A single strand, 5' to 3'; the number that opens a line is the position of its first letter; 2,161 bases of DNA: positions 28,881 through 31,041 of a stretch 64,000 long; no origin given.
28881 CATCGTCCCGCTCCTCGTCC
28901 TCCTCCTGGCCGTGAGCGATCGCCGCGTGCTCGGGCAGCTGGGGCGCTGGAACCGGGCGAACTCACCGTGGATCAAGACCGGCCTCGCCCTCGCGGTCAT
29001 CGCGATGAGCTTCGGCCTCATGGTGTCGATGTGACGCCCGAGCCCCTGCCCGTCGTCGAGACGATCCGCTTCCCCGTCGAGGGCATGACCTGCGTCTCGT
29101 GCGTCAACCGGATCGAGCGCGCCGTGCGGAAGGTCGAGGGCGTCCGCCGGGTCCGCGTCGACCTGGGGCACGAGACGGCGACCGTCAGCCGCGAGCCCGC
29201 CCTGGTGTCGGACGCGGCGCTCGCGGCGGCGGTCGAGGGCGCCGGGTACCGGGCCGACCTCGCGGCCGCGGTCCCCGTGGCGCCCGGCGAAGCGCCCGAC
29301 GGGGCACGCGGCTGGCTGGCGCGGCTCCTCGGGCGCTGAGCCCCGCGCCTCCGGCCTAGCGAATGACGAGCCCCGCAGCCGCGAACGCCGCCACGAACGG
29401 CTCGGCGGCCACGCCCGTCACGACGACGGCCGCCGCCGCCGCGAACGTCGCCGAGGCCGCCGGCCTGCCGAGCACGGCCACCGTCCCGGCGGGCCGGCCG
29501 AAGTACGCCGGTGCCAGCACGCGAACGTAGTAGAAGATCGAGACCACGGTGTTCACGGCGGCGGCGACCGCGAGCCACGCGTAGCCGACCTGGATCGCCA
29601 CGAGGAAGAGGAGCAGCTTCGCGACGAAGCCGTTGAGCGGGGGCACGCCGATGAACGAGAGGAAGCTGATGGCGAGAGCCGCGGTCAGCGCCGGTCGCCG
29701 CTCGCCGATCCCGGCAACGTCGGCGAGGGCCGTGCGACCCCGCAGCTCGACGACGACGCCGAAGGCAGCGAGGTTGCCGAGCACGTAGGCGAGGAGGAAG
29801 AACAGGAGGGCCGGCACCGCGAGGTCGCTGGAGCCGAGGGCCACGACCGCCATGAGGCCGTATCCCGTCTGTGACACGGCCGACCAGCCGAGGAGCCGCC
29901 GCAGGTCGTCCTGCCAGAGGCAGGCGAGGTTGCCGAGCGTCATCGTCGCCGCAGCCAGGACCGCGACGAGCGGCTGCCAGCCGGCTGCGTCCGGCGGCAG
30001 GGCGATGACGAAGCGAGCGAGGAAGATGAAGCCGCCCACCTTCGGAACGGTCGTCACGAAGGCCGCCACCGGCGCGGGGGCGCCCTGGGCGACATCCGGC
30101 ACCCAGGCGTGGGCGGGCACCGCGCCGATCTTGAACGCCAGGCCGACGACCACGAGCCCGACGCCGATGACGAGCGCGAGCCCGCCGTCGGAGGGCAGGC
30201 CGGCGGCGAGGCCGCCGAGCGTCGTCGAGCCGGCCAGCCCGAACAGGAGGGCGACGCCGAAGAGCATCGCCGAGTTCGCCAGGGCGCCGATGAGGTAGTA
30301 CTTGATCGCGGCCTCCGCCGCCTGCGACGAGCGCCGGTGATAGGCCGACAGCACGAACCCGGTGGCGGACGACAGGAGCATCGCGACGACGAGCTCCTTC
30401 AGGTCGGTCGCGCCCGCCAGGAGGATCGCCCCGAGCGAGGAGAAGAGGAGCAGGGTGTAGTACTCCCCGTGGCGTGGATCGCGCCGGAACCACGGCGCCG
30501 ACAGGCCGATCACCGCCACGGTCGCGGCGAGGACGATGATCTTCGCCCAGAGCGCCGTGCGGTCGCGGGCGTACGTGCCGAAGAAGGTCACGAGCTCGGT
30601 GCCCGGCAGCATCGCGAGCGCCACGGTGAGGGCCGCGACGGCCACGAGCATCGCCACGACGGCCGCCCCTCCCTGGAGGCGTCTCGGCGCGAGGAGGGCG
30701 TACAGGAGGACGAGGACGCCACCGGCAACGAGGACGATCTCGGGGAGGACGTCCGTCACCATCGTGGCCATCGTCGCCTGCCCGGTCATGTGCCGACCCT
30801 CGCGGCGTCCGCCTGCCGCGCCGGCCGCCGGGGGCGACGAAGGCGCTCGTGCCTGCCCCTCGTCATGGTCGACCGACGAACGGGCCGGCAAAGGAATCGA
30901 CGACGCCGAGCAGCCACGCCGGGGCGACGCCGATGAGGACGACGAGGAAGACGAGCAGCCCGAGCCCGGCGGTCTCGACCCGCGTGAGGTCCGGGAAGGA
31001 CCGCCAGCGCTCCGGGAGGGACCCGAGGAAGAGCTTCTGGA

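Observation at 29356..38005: Stripped-down complex-I-like operon (YHS - NuoA - NuoB::NuoD - H - J - K - L - M - N) with no electron-input or Fe-S subunits, embedded among copper genes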

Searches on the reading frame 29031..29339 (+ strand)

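Call 7: search_protein_families(library=pfam, max_evalue=0.001, proteins=[window:29031-29339:+])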
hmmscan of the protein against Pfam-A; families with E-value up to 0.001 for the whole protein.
window:29031-29339:+ (102 aa): 1 family
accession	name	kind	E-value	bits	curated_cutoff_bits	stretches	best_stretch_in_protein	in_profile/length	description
PF00403.32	HMA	-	3.9e-15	56.4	24.8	1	14-73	2-61/62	Heavy-metal-associated domain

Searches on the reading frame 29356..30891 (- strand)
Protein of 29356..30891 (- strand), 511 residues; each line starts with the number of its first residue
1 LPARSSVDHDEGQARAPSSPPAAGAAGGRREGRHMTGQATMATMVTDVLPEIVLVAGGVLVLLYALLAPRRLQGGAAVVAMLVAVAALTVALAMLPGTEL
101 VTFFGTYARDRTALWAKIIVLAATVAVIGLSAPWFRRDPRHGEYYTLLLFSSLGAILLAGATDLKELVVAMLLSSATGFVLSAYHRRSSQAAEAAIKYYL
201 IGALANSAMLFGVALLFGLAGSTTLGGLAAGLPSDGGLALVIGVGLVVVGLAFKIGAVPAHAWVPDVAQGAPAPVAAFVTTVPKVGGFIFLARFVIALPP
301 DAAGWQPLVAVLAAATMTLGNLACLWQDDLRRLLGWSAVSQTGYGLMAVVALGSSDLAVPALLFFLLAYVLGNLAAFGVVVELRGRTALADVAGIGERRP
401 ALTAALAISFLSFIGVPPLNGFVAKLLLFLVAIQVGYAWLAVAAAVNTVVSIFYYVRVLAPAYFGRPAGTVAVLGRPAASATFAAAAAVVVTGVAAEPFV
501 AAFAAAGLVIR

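Call 4: search_protein_families(library=pfam, max_evalue=0.01, proteins=[window:29356-30891:-])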
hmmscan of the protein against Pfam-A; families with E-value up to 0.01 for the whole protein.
window:29356-30891:- (511 aa): 1 family
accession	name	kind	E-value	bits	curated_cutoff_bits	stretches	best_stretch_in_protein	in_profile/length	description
PF00361.26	Proton_antipo_M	-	9.6e-52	176.4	21.5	1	161-450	1-293/294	NADH:quinone oxidoreductase/Mrp antiporter, TM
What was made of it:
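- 29356..30789 (-): NuoN/ND2-like antiporter-like subunit (477 aa). The TM7, TM8 and TM12 Lys are kept, but the TM5 Glu is lost (Leu). Pfam 1e-51 (call 4).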

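Call 33: search_solved_structures(query=window:29356-30789:-, max_evalue=1e-10, show_alignments=2)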
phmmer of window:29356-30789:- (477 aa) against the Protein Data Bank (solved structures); distinct sequences matched with E-value up to 1e-10: 55.
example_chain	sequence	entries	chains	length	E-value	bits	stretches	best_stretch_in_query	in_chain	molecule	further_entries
6hum_B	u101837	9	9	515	3.1e-65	224.3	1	13-434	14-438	NAD(P)H-quinone oxidoreductase subunit 2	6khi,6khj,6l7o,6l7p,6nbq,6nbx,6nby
8qby_N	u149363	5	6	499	1.1e-55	192.9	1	12-461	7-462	NADH-quinone oxidoreductase subunit N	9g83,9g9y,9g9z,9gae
3rko_N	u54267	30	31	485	2.1e-54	188.6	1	20-448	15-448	NADH-QUINONE OXIDOREDUCTASE SUBUNIT N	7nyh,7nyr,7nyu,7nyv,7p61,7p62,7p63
7eu3_B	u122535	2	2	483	1.5e-51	179.3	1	14-432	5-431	NAD(P)H-quinone oxidoreductase subunit 2, chloroplastic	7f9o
9grx_B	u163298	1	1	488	2.1e-51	178.7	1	14-432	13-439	NAD(P)H-quinone oxidoreductase subunit 2 A, chloroplastic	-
7a23_I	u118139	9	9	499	2.2e-51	178.7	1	13-435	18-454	Nad2m | NADH-ubiquinone oxidoreductase chain 2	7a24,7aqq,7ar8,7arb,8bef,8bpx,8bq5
7ar7_N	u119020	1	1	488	3.5e-51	178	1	14-435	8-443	NADH-ubiquinone oxidoreductase chain 2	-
8e73_2M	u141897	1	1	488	3.8e-51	177.9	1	45-435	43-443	Nad2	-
6x89_2M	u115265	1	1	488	2.4e-50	175.3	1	14-435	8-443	NU2M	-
7wff_B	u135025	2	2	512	2.7e-49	171.8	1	14-432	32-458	NAD(P)H-quinone oxidoreductase subunit 2, chloroplastic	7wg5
8e9g_N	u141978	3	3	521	4.4e-48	167.8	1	105-458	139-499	NADH-quinone oxidoreductase subunit N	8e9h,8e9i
4he8_N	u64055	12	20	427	5.8e-42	147.6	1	43-471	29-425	NADH-quinone oxidoreductase subunit 14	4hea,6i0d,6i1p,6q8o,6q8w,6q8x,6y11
6cfw_H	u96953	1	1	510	1.6e-39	139.6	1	79-447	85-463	Monovalent cation/H+ antiporter subunit D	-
6u8y_H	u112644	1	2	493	8.8e-36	127.3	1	90-473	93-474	NADH dehydrogenase subunit N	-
7zm7_2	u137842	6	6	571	1.4e-32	116.7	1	109-437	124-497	NADH dehydrogenase subunit 2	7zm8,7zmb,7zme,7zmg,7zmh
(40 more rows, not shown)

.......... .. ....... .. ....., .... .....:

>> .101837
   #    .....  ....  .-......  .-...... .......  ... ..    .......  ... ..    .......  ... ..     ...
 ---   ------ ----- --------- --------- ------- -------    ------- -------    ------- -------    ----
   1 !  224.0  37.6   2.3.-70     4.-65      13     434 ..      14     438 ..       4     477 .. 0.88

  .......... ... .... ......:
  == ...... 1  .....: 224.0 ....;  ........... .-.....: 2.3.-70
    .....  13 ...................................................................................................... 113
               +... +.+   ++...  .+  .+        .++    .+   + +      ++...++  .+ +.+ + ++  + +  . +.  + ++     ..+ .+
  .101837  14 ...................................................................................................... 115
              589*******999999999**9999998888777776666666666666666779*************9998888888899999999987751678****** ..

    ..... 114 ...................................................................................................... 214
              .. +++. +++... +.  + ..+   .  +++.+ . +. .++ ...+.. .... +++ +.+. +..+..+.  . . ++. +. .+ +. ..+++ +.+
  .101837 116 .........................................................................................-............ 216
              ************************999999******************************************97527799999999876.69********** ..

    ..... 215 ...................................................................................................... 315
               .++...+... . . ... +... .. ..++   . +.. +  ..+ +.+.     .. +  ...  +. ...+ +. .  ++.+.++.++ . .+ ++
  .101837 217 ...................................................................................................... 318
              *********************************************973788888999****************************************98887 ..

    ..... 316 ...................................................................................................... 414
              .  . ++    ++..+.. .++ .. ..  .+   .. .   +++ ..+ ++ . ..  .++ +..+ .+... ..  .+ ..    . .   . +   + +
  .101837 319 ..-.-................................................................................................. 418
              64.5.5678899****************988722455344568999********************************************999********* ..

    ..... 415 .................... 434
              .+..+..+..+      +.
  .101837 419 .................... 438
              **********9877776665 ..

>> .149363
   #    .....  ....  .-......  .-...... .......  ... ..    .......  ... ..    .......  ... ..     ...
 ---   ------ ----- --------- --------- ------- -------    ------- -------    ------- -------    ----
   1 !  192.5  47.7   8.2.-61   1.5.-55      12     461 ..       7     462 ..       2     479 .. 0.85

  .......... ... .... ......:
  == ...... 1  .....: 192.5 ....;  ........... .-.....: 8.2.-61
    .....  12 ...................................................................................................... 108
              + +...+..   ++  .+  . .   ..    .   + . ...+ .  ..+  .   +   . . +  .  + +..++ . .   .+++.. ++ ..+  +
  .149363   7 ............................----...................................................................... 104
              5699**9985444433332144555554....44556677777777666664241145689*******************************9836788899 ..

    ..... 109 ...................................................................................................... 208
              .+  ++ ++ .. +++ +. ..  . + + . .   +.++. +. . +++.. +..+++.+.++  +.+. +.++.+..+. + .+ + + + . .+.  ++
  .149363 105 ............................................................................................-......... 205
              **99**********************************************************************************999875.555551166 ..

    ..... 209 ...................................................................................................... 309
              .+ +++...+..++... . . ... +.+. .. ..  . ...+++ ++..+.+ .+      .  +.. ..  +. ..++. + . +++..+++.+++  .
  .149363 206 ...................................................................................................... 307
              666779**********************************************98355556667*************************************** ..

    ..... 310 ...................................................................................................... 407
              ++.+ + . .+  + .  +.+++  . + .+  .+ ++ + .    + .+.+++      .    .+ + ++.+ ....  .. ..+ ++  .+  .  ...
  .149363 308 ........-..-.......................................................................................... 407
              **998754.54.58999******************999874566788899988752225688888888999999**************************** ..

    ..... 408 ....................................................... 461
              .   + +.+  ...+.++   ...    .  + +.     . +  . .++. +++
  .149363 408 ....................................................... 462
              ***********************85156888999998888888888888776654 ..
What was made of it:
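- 29356..30789 (-): Alignment to NdhB and P. denitrificans NuoN (call 33).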
